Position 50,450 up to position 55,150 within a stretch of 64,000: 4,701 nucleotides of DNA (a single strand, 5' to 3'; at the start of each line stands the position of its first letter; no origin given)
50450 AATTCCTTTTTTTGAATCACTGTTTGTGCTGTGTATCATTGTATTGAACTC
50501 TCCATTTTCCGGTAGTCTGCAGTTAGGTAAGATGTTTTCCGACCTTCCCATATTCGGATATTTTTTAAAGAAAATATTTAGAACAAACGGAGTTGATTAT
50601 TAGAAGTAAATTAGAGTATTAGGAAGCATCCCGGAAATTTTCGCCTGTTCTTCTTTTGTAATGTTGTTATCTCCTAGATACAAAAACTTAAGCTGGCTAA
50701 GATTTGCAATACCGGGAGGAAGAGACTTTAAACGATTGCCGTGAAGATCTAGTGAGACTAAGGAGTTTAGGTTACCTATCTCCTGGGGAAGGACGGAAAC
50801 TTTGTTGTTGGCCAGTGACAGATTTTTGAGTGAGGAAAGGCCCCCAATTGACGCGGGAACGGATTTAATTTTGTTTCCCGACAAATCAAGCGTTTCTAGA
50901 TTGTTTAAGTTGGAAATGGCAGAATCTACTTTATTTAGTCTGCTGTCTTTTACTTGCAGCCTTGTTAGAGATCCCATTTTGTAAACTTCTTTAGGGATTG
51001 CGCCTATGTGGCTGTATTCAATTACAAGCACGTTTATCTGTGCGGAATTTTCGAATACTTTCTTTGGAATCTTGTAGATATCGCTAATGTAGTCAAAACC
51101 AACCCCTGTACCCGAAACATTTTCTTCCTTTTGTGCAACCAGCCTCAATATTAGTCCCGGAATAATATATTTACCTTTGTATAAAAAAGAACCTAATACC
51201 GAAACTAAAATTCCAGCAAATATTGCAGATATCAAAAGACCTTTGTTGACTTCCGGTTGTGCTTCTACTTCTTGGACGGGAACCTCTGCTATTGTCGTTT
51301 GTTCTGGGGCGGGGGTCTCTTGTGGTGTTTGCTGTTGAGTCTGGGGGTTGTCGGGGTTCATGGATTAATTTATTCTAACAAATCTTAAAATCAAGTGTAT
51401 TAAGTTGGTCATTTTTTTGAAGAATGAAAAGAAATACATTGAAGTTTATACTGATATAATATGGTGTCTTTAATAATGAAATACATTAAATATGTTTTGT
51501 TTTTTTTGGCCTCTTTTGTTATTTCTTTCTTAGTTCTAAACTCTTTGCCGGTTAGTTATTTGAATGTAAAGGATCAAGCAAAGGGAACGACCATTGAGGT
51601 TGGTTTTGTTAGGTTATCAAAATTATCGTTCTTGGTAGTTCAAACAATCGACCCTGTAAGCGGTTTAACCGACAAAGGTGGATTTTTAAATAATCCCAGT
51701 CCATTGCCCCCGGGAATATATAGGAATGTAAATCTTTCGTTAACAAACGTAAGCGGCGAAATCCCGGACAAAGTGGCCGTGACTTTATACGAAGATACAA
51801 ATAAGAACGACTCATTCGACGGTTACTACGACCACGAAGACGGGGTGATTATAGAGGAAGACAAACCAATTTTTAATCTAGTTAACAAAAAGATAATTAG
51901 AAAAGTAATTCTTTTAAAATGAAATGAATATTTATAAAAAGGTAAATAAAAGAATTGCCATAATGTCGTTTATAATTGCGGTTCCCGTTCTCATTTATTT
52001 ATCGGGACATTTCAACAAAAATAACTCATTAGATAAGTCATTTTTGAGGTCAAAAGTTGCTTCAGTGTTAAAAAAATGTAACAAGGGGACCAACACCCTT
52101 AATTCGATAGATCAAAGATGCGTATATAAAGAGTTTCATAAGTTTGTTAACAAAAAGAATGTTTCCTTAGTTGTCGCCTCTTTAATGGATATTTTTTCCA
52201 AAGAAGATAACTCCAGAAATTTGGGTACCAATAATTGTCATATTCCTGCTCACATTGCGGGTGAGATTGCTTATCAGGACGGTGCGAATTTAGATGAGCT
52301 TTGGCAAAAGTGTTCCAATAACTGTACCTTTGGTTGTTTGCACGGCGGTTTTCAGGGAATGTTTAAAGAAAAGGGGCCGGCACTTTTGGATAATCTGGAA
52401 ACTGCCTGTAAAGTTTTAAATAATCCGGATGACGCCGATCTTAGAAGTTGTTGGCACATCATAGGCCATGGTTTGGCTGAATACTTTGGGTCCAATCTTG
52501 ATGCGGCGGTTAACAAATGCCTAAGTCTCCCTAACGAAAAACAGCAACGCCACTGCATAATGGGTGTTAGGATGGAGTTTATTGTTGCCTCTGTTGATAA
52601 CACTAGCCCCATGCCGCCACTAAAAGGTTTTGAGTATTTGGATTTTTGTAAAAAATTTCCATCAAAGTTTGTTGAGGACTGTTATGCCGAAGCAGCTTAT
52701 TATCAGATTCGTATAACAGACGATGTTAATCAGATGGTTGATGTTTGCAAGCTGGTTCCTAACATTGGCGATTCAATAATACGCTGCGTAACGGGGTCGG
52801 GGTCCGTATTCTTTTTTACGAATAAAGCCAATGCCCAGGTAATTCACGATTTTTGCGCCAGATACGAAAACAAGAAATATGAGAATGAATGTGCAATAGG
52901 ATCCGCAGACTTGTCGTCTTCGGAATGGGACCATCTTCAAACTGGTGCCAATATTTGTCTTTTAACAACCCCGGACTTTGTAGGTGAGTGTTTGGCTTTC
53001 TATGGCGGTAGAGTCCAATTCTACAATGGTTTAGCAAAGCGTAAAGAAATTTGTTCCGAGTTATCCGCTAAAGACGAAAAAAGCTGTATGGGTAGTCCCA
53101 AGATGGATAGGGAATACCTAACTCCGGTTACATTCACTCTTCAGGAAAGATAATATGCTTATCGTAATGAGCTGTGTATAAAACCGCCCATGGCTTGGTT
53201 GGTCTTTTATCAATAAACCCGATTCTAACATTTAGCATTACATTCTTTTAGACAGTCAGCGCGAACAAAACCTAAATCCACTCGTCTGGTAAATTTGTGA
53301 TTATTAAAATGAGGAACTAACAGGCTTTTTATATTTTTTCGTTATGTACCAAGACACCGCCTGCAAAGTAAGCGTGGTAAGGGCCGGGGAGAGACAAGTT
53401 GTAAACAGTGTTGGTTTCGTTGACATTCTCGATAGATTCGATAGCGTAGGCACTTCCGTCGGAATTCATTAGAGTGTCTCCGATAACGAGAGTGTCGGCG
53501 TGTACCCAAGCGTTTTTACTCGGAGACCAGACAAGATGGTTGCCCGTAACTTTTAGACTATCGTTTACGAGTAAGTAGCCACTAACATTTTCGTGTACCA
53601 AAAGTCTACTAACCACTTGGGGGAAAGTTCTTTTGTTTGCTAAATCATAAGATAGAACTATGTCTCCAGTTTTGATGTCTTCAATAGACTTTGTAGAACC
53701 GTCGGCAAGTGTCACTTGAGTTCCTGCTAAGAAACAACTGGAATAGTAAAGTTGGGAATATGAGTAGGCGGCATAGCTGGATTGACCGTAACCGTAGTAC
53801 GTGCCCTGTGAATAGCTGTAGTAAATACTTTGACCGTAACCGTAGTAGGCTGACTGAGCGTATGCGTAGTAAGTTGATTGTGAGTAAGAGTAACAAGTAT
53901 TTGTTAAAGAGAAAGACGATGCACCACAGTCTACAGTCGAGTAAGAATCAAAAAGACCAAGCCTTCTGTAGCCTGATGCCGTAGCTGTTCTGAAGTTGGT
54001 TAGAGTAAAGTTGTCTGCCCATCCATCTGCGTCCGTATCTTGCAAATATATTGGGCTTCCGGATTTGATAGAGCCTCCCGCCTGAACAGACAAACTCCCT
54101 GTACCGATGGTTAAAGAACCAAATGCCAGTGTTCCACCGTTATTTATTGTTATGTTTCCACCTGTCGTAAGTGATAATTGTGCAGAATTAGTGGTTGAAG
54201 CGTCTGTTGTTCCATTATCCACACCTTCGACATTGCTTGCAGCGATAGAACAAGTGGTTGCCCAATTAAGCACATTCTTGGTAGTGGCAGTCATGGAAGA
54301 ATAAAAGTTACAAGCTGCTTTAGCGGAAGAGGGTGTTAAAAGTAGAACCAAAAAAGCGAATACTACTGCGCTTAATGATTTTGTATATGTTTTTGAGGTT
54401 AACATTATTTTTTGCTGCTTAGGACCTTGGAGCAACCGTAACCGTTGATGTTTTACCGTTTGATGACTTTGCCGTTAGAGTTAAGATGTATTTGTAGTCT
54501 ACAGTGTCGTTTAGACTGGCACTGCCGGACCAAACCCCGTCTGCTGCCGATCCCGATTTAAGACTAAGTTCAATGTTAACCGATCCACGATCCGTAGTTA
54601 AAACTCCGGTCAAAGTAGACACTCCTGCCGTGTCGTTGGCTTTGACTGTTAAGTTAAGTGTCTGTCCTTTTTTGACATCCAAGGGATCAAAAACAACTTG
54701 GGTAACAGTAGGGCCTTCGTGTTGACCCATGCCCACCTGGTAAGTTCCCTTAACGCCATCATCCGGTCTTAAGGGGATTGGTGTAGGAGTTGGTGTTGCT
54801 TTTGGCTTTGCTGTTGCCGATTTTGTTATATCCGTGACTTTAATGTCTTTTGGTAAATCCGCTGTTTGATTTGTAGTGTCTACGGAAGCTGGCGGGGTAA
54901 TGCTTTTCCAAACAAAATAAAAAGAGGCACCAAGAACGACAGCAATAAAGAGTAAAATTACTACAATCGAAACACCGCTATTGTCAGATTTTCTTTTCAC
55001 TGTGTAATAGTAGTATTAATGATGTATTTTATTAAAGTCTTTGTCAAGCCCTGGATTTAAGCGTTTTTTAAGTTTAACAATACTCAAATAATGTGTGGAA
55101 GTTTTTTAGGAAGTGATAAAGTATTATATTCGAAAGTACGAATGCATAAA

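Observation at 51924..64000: Tandem array of eight paralogous exported Cys/His-rich repeat proteins, a candidate undescribed family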

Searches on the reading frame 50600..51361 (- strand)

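Call 18: search_protein_families(library=pfam, proteins=[window:50600-51361:-], max_evalue=0.01)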
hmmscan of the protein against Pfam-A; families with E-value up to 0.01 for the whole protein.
window:50600-51361:- (253 aa): 10 families
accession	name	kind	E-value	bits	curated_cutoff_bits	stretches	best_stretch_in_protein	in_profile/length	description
PF13855.12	LRR_8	-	1.5e-22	79.5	27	3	131-187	2-60/61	Leucine rich repeat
PF23598.1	LRR_14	-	2.1e-22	79.8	40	3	172-232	43-103/353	Leucine-rich repeat region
PF12799.13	LRR_4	-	4.8e-14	52.5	27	3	200-235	2-37/44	Leucine Rich repeats (2 copies)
PF00560.39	LRR_1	-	5.9e-13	46.7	20.6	0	154-175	1-23/23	Leucine Rich Repeat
PF25019.1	LRR_R13L1-DRL21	-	7.5e-06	26.3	27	1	177-230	70-125/127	R13L1/DRL21 LRRs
PF14580.12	LRR_9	-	3.9e-05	23.7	30.5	1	145-239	34-130/175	Leucine-rich repeat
PF23952.1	LRR_EndoS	-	0.00027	21.6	27.9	0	125-163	77-116/116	Endo-beta-N-acetylglucosaminidase EndoS LRR domain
PF13306.12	LRR_5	-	0.0027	18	27.7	1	97-190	2-93/127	BspA type Leucine rich repeat region (6 copies)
PF24048.1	LRR_NXF1-5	-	0.0032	17.5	30.5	0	121-169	48-96/142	NXF1/2/3/5 leucine-rich repeat domain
PF23211.1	LRR_LRWD1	-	0.0042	17.3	28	0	149-188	38-76/190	Leucine-rich repeat and WD repeat-containing protein 1, LRR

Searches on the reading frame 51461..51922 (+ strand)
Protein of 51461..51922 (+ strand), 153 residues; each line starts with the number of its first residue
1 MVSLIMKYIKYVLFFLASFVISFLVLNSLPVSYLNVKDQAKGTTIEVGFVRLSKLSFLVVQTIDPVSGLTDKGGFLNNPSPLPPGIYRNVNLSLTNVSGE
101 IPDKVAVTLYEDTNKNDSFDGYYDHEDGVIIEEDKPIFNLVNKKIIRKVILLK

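Call 18: search_protein_families(library=pfam, proteins=[window:51461-51922:+], max_evalue=0.01)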
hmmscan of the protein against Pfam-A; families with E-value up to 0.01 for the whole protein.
window:51461-51922:+ (153 aa): 1 family
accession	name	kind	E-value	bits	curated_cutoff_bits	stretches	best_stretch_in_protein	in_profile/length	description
PF23951.1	DUF7282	-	4.5e-08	33.7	27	1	34-138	3-106/112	Domain of unknown function (DUF7282)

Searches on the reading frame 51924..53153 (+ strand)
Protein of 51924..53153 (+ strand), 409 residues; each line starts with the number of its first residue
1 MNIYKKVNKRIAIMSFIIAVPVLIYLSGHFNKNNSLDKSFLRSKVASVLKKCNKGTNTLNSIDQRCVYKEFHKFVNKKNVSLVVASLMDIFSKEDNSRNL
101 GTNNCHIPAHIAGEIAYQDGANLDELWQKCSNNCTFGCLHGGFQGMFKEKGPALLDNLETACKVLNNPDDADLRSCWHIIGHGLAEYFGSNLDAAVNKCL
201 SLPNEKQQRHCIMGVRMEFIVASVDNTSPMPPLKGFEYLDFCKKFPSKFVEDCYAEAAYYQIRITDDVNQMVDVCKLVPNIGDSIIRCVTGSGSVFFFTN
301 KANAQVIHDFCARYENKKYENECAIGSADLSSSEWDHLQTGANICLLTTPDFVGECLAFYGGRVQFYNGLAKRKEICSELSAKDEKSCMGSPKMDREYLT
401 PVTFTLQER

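Call 4: search_protein_families(library=pfam, proteins=[window:51924-53153:+], max_evalue=1)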
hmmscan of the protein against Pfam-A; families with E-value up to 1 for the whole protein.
window:51924-53153:+ (409 aa): 0 families

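Call 8: search_protein_families(library=ncbifam, proteins=[window:51924-53153:+], max_evalue=1)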
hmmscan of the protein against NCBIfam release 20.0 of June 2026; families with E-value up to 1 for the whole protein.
window:51924-53153:+ (409 aa): 3 families
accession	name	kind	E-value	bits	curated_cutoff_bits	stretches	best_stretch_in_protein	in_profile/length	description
NF052426.1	TransRegMSMEG_1198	equivalog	0.086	12.4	300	1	20-93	79-148/236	MSMEG_1198 family transcriptional regulator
NF041668.1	trim_DfrL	exception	0.11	12.5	370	1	23-116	12-102/176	trimethoprim-resistant dihydrofolate reductase DfrL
NF006296.0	PRK08485.1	equivalog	0.12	12.3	140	1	29-94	137-203/206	DNA polymerase III subunit delta'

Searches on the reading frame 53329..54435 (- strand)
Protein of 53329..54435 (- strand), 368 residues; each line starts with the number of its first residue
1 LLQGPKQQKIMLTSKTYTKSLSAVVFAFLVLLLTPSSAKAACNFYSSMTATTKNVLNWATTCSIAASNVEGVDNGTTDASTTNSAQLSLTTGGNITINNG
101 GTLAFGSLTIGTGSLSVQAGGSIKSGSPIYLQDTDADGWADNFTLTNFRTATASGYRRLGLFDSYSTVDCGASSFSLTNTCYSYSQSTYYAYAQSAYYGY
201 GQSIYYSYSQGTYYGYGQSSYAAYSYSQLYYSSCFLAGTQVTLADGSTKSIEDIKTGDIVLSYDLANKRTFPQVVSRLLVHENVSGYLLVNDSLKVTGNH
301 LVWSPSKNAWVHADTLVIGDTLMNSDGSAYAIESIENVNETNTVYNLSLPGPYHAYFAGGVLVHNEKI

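Call 18: search_protein_families(library=pfam, proteins=[window:53329-54435:-], max_evalue=0.01)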
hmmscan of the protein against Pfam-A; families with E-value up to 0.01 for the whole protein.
window:53329-54435:- (368 aa): 6 families
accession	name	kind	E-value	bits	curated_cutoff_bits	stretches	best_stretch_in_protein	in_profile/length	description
PF07591.16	PT-HINT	-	2.3e-12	47.8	27.7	1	244-365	5-136/137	Pretoxin HINT domain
PF01079.26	Hint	-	4.3e-07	30.2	29.7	1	226-309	6-93/213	Hint module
PF14890.11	Intein_splicing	-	8.1e-07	29.4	35.8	1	249-365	81-155/155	Intein splicing domain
PF05203.21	Hom_end_hint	-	1.3e-06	29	32.1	1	234-264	1-31/228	Hom_end-associated Hint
PF14623.11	Vint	-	0.00038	20.7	27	1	233-313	1-73/166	Hint-domain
PF08517.17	AXH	-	0.0039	18.1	33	0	235-263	1-29/116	Ataxin-1 and HBP1 module (AXH)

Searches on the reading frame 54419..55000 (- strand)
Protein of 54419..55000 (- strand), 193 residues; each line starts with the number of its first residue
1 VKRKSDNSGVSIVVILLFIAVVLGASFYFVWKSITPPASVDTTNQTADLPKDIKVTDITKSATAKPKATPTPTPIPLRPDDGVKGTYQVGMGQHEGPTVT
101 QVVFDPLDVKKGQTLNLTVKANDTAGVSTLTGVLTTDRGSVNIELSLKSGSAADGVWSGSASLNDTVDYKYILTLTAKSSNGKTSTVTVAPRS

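Call 18: search_protein_families(library=pfam, proteins=[window:54419-55000:-], max_evalue=0.01)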
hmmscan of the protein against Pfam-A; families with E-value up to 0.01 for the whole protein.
window:54419-55000:- (193 aa): 0 families

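Call 78: search_protein_families(library=pfam, proteins=[window:54419-55000:-], max_evalue=10)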
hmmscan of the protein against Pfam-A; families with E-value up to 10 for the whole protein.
window:54419-55000:- (193 aa): 2 families
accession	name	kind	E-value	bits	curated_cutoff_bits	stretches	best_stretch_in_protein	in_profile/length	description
PF08426.15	ICE2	-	0.17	11.3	25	1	6-44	148-185/405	ICE2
PF05751.16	FixH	-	0.18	12.2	23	0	110-154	44-88/150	FixH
